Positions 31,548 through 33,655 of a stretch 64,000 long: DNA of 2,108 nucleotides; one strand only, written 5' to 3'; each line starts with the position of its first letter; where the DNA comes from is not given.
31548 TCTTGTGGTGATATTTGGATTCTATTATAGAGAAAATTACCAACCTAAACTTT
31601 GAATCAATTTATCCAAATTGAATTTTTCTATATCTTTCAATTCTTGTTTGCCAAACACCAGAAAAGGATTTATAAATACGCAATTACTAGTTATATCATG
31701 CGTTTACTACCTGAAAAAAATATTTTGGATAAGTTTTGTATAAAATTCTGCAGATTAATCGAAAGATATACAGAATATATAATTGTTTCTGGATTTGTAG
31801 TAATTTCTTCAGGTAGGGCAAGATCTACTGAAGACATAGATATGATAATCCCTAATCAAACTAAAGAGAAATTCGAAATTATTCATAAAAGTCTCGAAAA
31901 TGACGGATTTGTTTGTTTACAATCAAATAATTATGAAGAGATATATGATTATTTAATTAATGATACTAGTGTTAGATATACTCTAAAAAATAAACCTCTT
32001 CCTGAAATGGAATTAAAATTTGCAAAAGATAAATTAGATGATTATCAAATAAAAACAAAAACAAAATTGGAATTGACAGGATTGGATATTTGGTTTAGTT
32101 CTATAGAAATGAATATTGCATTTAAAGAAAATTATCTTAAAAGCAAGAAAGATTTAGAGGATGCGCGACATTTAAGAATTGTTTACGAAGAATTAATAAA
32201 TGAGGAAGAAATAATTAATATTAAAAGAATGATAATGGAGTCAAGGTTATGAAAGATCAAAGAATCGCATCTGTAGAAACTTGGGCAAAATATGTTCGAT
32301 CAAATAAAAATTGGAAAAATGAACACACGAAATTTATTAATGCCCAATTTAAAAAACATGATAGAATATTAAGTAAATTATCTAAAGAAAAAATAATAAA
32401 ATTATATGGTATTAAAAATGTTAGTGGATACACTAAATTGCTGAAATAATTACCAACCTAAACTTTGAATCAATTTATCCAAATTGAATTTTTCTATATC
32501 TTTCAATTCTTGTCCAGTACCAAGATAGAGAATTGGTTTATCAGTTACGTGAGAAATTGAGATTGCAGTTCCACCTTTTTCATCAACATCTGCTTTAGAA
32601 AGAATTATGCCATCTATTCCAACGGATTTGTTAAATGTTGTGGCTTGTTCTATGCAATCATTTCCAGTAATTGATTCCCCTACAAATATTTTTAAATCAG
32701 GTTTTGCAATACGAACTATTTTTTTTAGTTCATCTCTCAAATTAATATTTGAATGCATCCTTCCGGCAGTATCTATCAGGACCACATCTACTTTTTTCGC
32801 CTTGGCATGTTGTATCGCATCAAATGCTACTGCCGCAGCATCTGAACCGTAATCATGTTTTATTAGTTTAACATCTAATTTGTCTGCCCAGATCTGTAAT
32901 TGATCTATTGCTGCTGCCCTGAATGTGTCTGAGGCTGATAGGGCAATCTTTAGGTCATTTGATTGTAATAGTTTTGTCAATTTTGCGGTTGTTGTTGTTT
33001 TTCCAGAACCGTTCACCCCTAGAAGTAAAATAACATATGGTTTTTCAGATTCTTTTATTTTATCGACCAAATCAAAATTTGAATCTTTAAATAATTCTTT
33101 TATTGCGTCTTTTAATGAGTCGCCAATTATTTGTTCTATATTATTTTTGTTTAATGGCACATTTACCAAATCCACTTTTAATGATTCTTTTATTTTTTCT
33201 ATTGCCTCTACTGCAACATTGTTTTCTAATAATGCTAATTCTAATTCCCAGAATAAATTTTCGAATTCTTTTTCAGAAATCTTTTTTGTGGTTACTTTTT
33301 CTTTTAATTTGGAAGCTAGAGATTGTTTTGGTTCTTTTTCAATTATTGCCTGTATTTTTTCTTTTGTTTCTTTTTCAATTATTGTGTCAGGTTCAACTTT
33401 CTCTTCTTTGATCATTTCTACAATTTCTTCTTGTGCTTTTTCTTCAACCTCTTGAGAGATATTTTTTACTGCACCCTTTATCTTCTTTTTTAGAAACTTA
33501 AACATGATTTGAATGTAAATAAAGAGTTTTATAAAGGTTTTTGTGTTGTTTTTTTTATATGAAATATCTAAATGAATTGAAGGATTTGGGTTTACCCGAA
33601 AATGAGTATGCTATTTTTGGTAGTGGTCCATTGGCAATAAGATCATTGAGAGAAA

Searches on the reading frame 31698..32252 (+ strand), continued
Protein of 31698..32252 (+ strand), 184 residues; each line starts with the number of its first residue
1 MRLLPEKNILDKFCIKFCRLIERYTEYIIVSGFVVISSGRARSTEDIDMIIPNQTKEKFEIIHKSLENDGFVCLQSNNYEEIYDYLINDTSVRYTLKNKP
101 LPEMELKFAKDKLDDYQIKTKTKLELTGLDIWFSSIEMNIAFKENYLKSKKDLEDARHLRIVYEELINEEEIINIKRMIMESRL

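Call 95: search_protein_families(library=pfam, proteins=[L030:2991-3620:-, L030:3517-3873:-, L030:2304-2924:+, L030:4794-5744:-, L036:1237-2742:+], max_evalue=0.001)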
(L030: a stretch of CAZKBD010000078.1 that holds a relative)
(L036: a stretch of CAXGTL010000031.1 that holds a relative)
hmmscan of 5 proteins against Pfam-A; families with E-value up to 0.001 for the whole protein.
L030:2991-3620:- (209 aa): 3 families
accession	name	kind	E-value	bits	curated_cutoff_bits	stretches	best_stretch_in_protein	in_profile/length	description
PF22014.2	DUF6932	-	5.2e-08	33.9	27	1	31-94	38-106/142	Family of unknown function (DUF6932)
PF18765.7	Polbeta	-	1.4e-07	32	26.9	1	33-100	2-72/93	Polymerase beta, Nucleotidyltransferase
PF01909.29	NTP_transf_2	-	1.3e-05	26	21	1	33-103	3-78/93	Nucleotidyltransferase domain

L030:3517-3873:- (118 aa): 0 families

L030:2304-2924:+ (206 aa): 1 family
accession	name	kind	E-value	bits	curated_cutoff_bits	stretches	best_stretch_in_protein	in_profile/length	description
PF00926.24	DHBP_synthase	-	3.8e-81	271.6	26.4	1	7-198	1-191/191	3,4-dihydroxy-2-butanone 4-phosphate synthase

L030:4794-5744:- (316 aa): 1 family
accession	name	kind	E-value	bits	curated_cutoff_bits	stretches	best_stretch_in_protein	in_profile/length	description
PF03161.18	LAGLIDADG_2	-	0.00014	22.3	25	0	114-163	66-115/168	LAGLIDADG DNA endonuclease family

L036:1237-2742:+ (501 aa): 8 families
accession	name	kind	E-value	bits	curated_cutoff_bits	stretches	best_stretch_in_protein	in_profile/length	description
PF01902.24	Diphthami_syn_2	-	8.9e-67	225.3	23.2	1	274-493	2-215/219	Diphthamide synthase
PF00733.27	Asn_synthase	-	2.5e-41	143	21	2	10-162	1-145/354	Asparagine synthase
PF24167.1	DUF7411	-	2.9e-09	37.2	28.7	1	30-100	2-66/194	Family of unknown function (DUF7411)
PF03054.22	tRNA_Me_trans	-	2.3e-07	31.2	20.6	0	30-104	2-84/202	tRNA methyl transferase HUP domain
PF06508.19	QueC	-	8.1e-07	29.2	22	1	33-94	4-62/210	Queuosine biosynthesis protein QueC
PF02568.20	ThiI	-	8.6e-06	25.9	20.5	0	277-304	8-35/197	Thiamine biosynthesis protein (ThiI)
PF02540.23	NAD_synthase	-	9e-05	22.1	21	1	15-93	5-82/242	NAD synthase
PF01171.26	ATP_bind_3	-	0.00029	21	27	0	31-105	2-80/182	PP-loop family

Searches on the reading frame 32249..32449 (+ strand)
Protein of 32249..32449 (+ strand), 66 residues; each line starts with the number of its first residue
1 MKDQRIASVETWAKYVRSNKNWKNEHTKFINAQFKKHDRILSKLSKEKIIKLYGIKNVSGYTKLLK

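Call 7: search_protein_families(library=pfam, proteins=[window:32249-32449:+], max_evalue=0.1)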
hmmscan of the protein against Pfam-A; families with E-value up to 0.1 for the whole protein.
window:32249-32449:+ (66 aa): 0 families

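Call 55: search_protein_families(library=ncbifam, proteins=[window:32249-32449:+], max_evalue=1)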
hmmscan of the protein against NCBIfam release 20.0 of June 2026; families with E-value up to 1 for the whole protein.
window:32249-32449:+ (66 aa): 0 families

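Call 56: search_protein_families(library=padloc, proteins=[window:32249-32449:+], max_evalue=1)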
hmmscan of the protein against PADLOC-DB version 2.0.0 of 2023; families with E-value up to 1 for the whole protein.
window:32249-32449:+ (66 aa): 0 families

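Call 64: search_protein_families(library=pfam, proteins=[window:32249-32446:+], max_evalue=1)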
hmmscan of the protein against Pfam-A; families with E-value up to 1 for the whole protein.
seq(66 aa): 0 families

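Call 70: predict_structure(protein=window:32249-32449:+)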
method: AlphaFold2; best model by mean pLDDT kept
length: 66 residues; sequences in the alignment: 1
mean_pLDDT: 69.6   pTM: 0.33
mean pLDDT of the five models: 69.6, 63.6, 62.0, 60.0, 59.3
residues with pLDDT >= 90: 0; 70-90: 38; 50-70: 28; < 50: 0
segments of 3 or more residues with pLDDT < 50: none
pLDDT, mean of each block of 10 residues (from residue 1): 58 69 75 70 72 75 69
secondary structure, 60 per line:
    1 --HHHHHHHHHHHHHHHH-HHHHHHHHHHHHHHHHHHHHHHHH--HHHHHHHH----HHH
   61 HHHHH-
elements in order: H3-18 H20-43 H46-53 H58-65

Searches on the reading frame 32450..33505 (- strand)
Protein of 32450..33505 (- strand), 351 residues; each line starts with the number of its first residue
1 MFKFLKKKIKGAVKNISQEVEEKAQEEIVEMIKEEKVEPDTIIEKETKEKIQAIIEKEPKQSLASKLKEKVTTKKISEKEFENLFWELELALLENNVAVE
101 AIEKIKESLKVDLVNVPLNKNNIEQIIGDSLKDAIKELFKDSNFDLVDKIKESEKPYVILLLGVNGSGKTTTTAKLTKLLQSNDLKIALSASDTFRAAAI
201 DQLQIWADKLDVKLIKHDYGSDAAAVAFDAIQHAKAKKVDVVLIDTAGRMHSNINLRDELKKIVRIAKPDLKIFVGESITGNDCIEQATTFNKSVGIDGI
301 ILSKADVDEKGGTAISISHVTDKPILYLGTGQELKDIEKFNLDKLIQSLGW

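Call 7: search_protein_families(library=pfam, proteins=[window:32450-33505:-], max_evalue=0.1)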
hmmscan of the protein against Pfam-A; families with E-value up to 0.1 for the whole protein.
window:32450-33505:- (351 aa): 27 families (the best 25 are shown)
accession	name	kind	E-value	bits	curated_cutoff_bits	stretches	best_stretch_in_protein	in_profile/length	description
PF00448.28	SRP54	-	5.9e-70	235.3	22.7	1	156-349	1-194/196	SRP54-type protein, GTPase domain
PF02881.24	SRP54_N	-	4e-07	30.6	22.4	1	65-129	3-73/75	SRP54-type protein, helical bundle domain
PF13207.12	AAA_17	-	4.4e-06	27.5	27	1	162-275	1-108/136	AAA domain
PF06414.18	Zeta_toxin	-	1.1e-05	25.4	22.3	1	150-260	10-117/199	Zeta toxin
PF13604.12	AAA_30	-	4.4e-05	23.8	27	1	157-251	19-101/191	AAA domain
PF13401.12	AAA_22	-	7.2e-05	23.5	27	1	156-265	5-109/130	AAA domain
PF25199.1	nSTAND_NTPase5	-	0.00028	21.2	34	1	145-244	27-128/145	Novel STAND NTPase 5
PF13173.12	AAA_14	-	0.001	19.5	27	1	157-235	3-75/129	AAA domain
PF13191.12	AAA_16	-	0.0011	19.9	32.6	1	146-269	15-129/167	AAA ATPase domain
PF13479.12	AAA_24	-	0.0014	19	27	1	156-251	2-77/195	AAA domain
PF02223.23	Thymidylate_kin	-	0.0015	18.7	27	1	163-190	3-30/185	Thymidylate kinase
PF00005.33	ABC_tran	-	0.0046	18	25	1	158-196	13-51/137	ABC transporter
PF13245.12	AAA_19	-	0.005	17.5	25.1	1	155-246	10-98/134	AAA domain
PF13671.12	AAA_33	-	0.0055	17.4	27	1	158-247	1-78/143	AAA domain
PF09848.15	SLFN-g3_helicase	-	0.009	15.8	24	1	157-267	2-114/354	Schlafen group 3, DNA/RNA helicase domain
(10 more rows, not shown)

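Call 10: find_encoding_contigs(protein=window:32450-33505:-, flank=6000, max_places=10)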
Protein window:32450-33505:- (351 aa): 24 contigs read that carry it; 9 places shown.
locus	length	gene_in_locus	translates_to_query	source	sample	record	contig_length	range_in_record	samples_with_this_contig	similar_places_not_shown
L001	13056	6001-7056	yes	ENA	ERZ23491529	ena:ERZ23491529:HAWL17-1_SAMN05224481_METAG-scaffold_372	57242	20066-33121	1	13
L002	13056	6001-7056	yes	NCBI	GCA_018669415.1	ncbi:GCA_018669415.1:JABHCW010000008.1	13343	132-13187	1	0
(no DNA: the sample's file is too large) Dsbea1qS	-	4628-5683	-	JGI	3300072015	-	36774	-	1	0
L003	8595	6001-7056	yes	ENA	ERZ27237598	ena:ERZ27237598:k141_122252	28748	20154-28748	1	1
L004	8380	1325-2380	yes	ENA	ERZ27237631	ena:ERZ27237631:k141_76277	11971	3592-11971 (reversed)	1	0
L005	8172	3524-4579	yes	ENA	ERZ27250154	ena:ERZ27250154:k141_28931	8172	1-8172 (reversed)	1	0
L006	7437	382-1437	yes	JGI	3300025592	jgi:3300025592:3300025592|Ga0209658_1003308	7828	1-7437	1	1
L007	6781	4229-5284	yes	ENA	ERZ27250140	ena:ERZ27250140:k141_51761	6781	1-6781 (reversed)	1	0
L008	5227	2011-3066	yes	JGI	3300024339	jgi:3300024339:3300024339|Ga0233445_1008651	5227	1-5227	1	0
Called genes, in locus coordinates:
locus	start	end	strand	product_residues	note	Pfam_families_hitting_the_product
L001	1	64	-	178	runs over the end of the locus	-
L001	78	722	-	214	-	-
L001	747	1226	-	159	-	-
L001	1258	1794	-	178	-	PF00571:CBS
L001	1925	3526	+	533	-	PF00118:Cpn60_TCP1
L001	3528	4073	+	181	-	-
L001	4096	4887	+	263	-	-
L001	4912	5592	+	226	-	PF00227:Proteasome (weak)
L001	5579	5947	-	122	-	-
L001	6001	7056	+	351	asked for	PF02881:SRP54_N (weak), PF06414:Zeta_toxin (weak), PF00448:SRP54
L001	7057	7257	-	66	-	-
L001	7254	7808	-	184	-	-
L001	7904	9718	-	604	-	-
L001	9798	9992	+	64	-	PF18893:DUF5652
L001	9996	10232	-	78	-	-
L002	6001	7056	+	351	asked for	PF02881:SRP54_N (weak), PF06414:Zeta_toxin (weak), PF00448:SRP54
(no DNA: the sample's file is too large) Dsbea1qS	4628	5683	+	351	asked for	PF02881:SRP54_N (weak), PF06414:Zeta_toxin (weak), PF00448:SRP54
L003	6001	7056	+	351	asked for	PF02881:SRP54_N (weak), PF06414:Zeta_toxin (weak), PF00448:SRP54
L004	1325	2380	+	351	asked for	PF02881:SRP54_N (weak), PF06414:Zeta_toxin (weak), PF00448:SRP54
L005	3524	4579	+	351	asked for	PF02881:SRP54_N (weak), PF06414:Zeta_toxin (weak), PF00448:SRP54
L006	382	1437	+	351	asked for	PF02881:SRP54_N (weak), PF06414:Zeta_toxin (weak), PF00448:SRP54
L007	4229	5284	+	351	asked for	PF02881:SRP54_N (weak), PF06414:Zeta_toxin (weak), PF00448:SRP54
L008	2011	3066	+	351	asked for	PF02881:SRP54_N (weak), PF06414:Zeta_toxin (weak), PF00448:SRP54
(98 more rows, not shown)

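Call 34: find_homologous_proteins(query=window:32450-33505:-, max_evalue=1e-60)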
Query window:32450-33505:- (351 aa): 7303 proteins with E <= 1e-60 among 8000 candidates; the best 120 are listed.
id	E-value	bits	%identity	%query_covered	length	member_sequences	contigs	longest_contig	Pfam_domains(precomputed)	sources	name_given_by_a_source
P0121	1.6e-212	722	100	100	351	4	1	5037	PF06414.19,PF02881.25,PF00448.29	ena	-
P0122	1.2e-191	654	91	100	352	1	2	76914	PF06414.19,PF02881.25,PF13604.13,PF00448.29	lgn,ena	-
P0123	9.2e-174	595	78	100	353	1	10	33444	PF06414.19,PF02881.25,PF13604.13,PF00448.29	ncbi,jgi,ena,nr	ncbi:signal recognition particle-docking protein FtsY [Candidatus Woesearchaeota archaeon]|nr:signal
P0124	4.1e-173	593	78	100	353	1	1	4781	PF06414.19,PF02881.25,PF13604.13,PF00448.29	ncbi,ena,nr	ncbi:signal recognition particle-docking protein FtsY [archaeon]|nr:signal recognition particle-dock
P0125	8.7e-173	592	77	100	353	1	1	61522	PF02881.25,PF13604.13,PF00448.29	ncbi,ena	-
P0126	1.1e-169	582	80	100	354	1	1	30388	PF02881.25,PF00448.29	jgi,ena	jgi:fused signal recognition particle receptor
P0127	8.4e-160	549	84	83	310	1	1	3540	PF06414.19,PF02881.25,PF13604.13,PF00448.29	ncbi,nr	ncbi:signal recognition particle-docking protein FtsY [Candidatus Woesearchaeota archaeon]|nr:signal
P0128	1.9e-154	531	71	100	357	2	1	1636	PF06414.19,PF02881.25,PF13604.13,PF13401.13,PF00448.29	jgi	-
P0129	1.0e-153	529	71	100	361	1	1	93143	PF02881.25,PF13604.13,PF13401.13,PF00448.29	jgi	-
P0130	4.3e-151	520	70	100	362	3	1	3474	PF06414.19,PF02881.25,PF13604.13,PF13401.13,PF00448.29,PF25199.2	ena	-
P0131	2.0e-150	518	71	100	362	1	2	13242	PF06414.19,PF13604.13,PF13245.13,PF13207.13,PF00448.29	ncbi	-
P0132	4.4e-150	517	69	100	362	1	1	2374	PF02881.25,PF13401.13,PF00448.29,PF25199.2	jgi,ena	-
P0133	4.5e-150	517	71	100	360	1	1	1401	PF02881.25,PF13604.13,PF02223.24,PF13401.13,PF00448.29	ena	-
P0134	1.1e-149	516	71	100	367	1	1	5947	PF02881.25,PF13401.13,PF00448.29,PF25199.2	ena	-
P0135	1.6e-149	515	69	100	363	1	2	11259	PF02881.25,PF13604.13,PF13401.13,PF00448.29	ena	-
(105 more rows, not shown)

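Call 36: find_encoding_contigs(protein=P0122, flank=6000, max_places=2)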
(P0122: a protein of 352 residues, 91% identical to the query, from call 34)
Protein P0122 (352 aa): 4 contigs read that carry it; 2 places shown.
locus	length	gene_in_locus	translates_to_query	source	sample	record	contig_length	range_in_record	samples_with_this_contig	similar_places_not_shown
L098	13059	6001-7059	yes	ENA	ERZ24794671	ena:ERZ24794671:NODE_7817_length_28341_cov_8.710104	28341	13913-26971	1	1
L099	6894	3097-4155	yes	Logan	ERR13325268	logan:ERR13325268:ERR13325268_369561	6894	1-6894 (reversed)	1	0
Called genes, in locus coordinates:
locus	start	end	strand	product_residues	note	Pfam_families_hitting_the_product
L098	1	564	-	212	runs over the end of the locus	-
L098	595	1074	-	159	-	-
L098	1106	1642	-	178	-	PF00571:CBS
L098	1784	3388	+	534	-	PF00118:Cpn60_TCP1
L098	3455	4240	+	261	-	-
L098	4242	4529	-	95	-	-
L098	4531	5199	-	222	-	-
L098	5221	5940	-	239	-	-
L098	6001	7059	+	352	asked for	PF02881:SRP54_N (weak), PF13604:AAA_30 (weak), PF06414:Zeta_toxin (weak), PF00448:SRP54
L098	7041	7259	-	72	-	-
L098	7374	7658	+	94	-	-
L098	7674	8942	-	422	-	-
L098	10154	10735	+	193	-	-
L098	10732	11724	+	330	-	PF13439:Glyco_transf_4, PF00534:Glycos_transf_1, PF13692:Glyco_trans_1_4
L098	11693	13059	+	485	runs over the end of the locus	-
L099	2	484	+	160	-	?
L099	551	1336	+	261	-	-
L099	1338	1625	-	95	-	-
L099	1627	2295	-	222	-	-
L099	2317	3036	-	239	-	-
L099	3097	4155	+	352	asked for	PF02881:SRP54_N (weak), PF13604:AAA_30 (weak), PF06414:Zeta_toxin (weak), PF00448:SRP54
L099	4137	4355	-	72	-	-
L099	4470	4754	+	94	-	-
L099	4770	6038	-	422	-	-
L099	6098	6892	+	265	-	?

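Call 37: find_encoding_contigs(protein=P0126, flank=6000, max_places=2)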
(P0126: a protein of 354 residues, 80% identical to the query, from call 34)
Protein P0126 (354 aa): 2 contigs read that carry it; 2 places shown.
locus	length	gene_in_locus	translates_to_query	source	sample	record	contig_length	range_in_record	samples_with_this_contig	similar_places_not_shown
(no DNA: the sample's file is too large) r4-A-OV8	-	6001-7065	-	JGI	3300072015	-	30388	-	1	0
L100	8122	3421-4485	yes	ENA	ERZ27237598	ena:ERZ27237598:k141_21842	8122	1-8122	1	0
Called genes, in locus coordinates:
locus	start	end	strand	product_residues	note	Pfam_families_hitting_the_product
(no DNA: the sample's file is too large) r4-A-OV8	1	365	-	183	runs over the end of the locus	-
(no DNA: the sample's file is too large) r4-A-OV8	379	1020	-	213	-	-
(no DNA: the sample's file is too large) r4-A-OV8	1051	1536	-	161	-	-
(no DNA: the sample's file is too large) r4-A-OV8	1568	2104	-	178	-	PF00571:CBS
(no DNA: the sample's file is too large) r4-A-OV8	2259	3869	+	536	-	PF00118:Cpn60_TCP1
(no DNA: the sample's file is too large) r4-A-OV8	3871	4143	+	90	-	-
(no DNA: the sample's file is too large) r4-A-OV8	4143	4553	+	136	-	-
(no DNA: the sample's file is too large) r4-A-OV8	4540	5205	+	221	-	-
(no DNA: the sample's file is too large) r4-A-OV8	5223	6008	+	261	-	-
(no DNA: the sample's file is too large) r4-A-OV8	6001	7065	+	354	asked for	PF02881:SRP54_N, PF00448:SRP54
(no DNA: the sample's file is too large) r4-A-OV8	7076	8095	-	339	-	PF18915:DUF5667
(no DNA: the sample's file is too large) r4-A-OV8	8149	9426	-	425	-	-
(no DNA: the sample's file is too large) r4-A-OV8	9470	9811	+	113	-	-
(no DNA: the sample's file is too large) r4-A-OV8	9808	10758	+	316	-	PF00535:Glycos_transf_2, PF13641:Glyco_tranf_2_3 (weak)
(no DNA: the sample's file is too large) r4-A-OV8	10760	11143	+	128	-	?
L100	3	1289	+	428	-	?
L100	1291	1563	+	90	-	-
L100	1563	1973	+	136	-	-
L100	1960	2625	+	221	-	-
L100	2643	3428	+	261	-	-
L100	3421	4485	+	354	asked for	PF02881:SRP54_N, PF00448:SRP54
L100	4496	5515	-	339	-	PF18915:DUF5667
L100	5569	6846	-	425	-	-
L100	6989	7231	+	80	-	-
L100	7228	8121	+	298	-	?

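Call 38: find_encoding_contigs(protein=P0123, flank=6000, max_places=2)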
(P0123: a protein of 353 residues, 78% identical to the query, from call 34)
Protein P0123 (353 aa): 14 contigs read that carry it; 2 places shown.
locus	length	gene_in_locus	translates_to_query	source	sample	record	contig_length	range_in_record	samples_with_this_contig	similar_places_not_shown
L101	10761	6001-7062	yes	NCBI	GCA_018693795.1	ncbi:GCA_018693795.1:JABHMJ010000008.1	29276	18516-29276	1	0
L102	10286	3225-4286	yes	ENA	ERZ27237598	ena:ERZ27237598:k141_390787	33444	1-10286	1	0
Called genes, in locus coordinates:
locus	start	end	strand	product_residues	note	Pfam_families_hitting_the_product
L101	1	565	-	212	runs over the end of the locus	-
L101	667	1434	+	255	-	-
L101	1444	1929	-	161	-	-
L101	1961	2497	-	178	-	PF00571:CBS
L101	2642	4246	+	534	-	PF00118:Cpn60_TCP1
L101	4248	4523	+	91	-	-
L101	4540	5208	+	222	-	-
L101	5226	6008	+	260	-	-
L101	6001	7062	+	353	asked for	PF02881:SRP54_N (weak), PF06414:Zeta_toxin (weak), PF13604:AAA_30 (faint), PF00448:SRP54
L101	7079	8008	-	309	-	PF18915:DUF5667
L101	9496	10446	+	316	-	PF00535:Glycos_transf_2, PF13641:Glyco_tranf_2_3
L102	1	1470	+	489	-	?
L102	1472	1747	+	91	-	-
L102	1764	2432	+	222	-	-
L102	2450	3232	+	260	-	-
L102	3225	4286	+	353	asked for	PF02881:SRP54_N (weak), PF06414:Zeta_toxin (weak), PF13604:AAA_30 (faint), PF00448:SRP54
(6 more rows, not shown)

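Call 42: find_encoding_contigs(protein=P0127, flank=4000, max_places=2)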
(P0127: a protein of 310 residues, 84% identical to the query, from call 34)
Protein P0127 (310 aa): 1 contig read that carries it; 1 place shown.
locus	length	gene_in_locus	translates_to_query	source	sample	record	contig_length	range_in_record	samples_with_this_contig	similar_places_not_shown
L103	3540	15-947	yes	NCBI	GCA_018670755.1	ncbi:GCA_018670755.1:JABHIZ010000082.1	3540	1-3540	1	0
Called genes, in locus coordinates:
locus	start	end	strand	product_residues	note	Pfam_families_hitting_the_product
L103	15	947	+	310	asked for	PF02881:SRP54_N (weak), PF06414:Zeta_toxin (weak), PF13604:AAA_30 (faint), PF00448:SRP54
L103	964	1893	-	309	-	PF18915:DUF5667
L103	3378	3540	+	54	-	?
